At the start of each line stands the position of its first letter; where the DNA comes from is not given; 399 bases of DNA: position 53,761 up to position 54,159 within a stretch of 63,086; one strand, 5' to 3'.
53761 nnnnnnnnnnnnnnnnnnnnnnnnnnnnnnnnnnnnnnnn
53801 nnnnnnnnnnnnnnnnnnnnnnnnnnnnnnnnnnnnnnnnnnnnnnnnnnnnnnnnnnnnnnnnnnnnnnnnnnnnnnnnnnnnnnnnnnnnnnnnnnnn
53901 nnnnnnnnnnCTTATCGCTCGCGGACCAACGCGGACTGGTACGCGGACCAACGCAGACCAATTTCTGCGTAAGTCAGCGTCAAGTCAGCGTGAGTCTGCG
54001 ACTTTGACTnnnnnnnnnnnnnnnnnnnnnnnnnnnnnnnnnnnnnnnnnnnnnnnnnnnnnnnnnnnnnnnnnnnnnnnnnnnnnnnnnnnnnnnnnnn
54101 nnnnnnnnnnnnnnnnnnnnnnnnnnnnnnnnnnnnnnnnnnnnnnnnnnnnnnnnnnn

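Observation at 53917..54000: leuS carries an 84-bp family-E palindrome translated as .......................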

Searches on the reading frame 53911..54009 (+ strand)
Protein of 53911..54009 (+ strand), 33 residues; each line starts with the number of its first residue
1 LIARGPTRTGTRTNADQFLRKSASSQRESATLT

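Call 78: search_protein_representatives(protein=window:53911-54009:+)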
Query: 33 residues. Proteins with E-value up to 0.001 (for the whole library): 0; up to 1e-10: 0; up to 1e-30: 0. The best 0 are listed.
